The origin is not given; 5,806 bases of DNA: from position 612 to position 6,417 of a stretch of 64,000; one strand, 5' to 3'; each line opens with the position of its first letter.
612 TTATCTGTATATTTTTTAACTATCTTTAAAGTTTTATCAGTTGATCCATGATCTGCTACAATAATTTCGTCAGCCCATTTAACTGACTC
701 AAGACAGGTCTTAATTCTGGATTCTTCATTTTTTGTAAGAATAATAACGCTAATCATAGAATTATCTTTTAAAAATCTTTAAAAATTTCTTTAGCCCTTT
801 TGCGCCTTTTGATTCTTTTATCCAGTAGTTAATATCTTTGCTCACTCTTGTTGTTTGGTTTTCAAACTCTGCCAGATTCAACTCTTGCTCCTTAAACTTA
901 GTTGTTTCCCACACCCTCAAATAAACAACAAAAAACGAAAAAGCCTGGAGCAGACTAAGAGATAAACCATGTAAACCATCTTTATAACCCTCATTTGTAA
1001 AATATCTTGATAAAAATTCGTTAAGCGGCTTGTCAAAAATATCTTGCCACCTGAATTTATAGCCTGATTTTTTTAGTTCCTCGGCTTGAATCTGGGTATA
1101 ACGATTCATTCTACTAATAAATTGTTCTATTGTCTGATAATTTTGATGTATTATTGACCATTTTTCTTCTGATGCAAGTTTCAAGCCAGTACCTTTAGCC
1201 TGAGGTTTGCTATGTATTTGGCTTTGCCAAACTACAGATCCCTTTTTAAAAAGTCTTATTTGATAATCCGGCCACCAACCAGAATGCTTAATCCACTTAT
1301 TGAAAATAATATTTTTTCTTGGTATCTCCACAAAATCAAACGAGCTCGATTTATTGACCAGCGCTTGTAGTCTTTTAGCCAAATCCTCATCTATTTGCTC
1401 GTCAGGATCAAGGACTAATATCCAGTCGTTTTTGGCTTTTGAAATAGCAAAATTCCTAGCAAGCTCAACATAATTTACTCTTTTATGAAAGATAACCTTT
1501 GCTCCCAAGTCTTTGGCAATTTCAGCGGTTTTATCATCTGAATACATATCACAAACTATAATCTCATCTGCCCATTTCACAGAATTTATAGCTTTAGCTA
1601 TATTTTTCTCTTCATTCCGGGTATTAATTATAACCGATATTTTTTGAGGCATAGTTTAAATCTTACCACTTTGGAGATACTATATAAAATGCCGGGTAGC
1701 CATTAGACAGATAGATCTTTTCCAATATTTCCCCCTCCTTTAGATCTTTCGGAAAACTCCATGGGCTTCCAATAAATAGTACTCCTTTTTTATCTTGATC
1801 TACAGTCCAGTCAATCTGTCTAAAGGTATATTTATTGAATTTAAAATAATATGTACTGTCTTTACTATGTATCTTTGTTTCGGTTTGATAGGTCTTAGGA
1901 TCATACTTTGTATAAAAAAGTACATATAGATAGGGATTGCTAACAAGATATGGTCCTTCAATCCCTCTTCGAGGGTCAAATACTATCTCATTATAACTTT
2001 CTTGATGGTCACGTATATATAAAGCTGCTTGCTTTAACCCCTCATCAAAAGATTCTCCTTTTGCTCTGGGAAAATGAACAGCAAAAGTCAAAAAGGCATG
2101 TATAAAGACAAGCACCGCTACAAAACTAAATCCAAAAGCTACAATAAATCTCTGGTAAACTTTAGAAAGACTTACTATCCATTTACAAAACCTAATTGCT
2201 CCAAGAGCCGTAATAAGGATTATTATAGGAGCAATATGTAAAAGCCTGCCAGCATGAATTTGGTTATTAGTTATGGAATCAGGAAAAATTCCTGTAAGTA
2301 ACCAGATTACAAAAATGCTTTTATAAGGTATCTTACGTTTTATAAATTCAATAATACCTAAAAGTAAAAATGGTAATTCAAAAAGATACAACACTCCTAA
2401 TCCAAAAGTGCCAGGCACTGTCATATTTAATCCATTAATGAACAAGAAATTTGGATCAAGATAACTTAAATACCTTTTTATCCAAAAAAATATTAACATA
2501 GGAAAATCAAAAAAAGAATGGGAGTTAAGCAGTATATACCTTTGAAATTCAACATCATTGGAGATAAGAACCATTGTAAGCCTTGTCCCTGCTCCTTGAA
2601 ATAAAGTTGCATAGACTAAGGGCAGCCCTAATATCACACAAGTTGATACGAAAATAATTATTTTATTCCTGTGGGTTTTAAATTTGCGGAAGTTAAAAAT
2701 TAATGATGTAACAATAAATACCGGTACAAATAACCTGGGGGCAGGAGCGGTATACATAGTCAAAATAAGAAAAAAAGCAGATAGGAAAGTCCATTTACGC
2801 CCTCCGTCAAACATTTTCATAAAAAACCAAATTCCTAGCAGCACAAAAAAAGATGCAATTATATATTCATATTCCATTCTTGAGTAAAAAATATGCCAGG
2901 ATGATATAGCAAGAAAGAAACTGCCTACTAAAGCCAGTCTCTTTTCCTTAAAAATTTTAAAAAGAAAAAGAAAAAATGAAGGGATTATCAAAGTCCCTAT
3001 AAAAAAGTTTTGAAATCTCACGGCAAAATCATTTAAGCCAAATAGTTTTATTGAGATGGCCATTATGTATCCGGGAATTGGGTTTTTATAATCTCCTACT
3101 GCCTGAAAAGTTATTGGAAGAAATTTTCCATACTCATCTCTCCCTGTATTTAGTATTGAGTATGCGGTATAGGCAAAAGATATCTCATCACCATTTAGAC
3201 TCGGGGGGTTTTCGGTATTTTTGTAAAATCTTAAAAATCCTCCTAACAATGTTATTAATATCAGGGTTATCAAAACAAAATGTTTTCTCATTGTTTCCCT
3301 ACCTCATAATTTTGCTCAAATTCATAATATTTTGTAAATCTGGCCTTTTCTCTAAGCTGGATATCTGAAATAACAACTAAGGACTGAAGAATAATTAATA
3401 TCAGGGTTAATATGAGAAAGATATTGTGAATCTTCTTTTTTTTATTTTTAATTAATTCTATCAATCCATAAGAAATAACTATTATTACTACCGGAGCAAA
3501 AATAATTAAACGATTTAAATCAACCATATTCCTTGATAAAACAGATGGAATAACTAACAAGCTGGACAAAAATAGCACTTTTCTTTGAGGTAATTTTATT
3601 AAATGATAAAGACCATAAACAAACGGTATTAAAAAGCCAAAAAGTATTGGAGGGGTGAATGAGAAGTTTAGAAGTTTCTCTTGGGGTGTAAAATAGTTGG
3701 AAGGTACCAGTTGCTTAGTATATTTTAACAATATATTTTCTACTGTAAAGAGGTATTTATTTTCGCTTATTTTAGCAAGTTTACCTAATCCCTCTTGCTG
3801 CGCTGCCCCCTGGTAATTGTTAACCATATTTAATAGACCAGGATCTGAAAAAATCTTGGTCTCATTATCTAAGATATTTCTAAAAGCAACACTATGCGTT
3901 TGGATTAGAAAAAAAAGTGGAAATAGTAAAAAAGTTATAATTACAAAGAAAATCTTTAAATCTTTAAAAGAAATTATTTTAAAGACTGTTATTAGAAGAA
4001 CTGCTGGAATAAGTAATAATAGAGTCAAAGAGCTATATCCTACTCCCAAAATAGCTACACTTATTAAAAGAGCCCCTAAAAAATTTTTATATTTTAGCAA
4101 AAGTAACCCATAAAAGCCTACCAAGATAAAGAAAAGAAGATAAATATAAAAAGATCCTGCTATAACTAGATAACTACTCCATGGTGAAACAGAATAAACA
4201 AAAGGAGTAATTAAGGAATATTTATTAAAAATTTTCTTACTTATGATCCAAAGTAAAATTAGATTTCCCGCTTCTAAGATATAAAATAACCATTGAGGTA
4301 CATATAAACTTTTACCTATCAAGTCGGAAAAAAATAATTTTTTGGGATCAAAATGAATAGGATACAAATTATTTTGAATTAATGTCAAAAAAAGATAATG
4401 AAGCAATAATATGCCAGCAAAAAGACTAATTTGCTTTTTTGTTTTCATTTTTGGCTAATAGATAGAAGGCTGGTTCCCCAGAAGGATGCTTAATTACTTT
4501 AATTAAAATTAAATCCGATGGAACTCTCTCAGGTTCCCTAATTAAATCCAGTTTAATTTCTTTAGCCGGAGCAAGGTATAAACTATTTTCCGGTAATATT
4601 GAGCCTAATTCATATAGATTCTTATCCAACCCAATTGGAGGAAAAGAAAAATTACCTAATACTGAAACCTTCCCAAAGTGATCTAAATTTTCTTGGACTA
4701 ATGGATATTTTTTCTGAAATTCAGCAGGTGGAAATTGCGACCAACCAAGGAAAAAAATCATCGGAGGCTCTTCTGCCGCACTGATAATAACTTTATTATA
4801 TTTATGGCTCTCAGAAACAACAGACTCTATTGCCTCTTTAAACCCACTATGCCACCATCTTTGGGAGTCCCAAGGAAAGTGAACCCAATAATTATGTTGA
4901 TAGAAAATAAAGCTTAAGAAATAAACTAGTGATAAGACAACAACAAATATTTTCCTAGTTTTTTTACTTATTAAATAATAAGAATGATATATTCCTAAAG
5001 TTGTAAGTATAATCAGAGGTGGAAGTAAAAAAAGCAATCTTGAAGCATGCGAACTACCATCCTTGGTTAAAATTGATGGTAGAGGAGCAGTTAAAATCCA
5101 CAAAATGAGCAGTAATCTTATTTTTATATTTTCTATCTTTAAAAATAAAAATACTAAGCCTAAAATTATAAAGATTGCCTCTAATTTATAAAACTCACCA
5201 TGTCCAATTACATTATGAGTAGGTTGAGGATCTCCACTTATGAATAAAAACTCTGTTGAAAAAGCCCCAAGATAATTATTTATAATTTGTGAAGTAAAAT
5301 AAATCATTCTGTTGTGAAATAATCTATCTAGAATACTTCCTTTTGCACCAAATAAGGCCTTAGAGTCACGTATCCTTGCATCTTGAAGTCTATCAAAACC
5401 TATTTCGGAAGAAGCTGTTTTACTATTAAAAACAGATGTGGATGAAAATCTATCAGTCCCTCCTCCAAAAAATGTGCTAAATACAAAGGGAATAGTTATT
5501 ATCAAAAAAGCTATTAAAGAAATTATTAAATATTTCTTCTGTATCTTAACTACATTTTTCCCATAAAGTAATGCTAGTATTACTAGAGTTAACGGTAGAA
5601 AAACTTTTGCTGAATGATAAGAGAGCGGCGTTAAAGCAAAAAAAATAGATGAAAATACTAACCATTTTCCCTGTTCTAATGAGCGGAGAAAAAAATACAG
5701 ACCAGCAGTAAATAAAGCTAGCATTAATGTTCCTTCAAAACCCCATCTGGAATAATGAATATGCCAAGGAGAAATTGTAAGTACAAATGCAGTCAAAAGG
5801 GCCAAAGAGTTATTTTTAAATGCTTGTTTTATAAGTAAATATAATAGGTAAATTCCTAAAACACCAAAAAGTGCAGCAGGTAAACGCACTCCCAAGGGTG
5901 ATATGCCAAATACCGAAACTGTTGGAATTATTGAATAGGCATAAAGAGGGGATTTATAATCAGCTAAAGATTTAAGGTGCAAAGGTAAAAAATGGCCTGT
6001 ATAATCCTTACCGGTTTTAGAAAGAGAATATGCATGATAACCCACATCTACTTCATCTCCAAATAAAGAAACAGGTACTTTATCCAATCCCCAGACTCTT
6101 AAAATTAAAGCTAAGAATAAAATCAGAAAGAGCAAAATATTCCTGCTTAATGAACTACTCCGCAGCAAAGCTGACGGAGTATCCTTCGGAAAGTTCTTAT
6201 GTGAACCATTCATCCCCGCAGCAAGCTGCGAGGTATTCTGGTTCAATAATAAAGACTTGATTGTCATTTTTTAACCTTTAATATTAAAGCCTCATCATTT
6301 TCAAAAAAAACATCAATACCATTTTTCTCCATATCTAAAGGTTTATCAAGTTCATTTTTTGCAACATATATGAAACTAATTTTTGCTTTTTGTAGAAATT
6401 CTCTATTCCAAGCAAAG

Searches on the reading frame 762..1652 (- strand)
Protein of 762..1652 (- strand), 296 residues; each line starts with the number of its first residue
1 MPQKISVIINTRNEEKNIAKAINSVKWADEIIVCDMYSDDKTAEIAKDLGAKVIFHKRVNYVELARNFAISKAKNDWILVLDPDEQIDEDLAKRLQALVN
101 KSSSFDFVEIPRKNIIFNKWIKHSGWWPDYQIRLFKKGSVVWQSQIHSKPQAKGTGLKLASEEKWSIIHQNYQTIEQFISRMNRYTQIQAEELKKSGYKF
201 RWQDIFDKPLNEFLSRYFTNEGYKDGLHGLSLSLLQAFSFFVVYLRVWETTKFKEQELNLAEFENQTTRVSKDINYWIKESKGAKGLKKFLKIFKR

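Call 8: search_protein_families(library=pfam, proteins=[window:762-1652:-], max_evalue=0.01)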
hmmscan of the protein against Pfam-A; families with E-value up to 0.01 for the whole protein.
window:762-1652:- (296 aa): 2 families
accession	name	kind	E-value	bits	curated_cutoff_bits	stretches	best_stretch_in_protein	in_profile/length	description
PF00535.33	Glycos_transf_2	-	1.7e-21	77.3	23.3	1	6-134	1-141/168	Glycosyl transferase family 2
PF13704.12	Glyco_tranf_2_4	-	2.2e-05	25.3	27.5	1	28-91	19-88/98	Glycosyl transferase family 2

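Call 56: search_protein_families(library=ncbifam, proteins=[window:762-1652:-], max_evalue=0.00001)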
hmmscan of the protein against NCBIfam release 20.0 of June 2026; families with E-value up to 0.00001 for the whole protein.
window:762-1652:- (296 aa): 7 families
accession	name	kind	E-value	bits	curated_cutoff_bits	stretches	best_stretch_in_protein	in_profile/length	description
TIGR04283.1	glyco_like_mftF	equivalog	6e-12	45.6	182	1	5-114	1-115/221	TIGR04283 family arsenosugar biosynthesis glycosyltransferase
TIGR04195.1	S_glycosyl_SunS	equivalog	1.5e-11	43.8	350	1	5-206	59-259/421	SunS family peptide S-glycosyltransferase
NF047683.1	TeichurnBiosyTuaG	equivalog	5.3e-09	36.1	400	1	4-109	7-122/252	teichuronic acid biosynthesis protein TuaG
NF010496.0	PRK13915.1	equivalog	7.3e-09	35.1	262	1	3-59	31-94/307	glucosyl-3-phosphoglycerate synthase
TIGR04182.1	glyco_TIGR04182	equivalog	1e-07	31.7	325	1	5-95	2-93/293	S-layer glycoprotein N-glycosyltransferase AglJ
NF050050.1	ProtGlycPglI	equivalog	6.7e-07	29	500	1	4-103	3-109/306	GalNAc(5)-diNAcBac-PP-undecaprenol beta-1,3-glucosyltransferase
NF041391.1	DPhHxTase_Halo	equivalog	2.7e-06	26.5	375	1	11-102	3-96/213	dolichyl-phosphate hexose transferase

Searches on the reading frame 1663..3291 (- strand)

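Call 8: search_protein_families(library=pfam, proteins=[window:1663-3291:-], max_evalue=0.01)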
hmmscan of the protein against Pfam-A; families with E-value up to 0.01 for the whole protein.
window:1663-3291:- (542 aa): 2 families
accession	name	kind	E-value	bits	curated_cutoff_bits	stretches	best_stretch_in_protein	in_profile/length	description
PF02366.24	PMT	-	1.4e-06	28.5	22.7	1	12-229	2-234/245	Dolichyl-phosphate-mannose-protein mannosyltransferase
PF13231.12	PMT_2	-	2.4e-06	28.3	26.1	1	71-221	4-152/160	Dolichyl-phosphate-mannose-protein mannosyltransferase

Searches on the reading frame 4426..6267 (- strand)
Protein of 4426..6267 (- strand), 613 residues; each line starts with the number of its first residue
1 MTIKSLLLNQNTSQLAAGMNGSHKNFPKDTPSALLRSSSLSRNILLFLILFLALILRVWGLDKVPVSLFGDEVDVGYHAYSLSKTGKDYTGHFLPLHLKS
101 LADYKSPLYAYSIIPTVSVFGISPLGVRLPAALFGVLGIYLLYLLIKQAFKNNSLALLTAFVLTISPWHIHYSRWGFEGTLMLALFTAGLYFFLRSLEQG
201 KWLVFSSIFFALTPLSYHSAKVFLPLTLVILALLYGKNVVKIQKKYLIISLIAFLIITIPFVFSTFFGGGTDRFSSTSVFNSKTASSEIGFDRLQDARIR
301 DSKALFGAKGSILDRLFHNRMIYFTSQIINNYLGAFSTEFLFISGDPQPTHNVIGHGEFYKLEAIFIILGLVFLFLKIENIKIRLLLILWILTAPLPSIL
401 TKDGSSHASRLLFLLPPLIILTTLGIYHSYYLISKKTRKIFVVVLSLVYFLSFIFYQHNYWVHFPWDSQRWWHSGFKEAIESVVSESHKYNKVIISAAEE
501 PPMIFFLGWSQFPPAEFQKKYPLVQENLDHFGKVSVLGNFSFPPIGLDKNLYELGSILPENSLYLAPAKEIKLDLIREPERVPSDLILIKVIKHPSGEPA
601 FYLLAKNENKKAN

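Call 8: search_protein_families(library=pfam, proteins=[window:4426-6267:-], max_evalue=0.01)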
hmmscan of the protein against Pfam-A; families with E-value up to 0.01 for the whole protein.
window:4426-6267:- (613 aa): 2 families
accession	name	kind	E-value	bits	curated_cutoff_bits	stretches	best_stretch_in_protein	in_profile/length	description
PF13231.12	PMT_2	-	5.3e-14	53.2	26.1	1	105-258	2-155/160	Dolichyl-phosphate-mannose-protein mannosyltransferase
PF02366.24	PMT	-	2e-08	34.6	22.7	1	49-265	3-234/245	Dolichyl-phosphate-mannose-protein mannosyltransferase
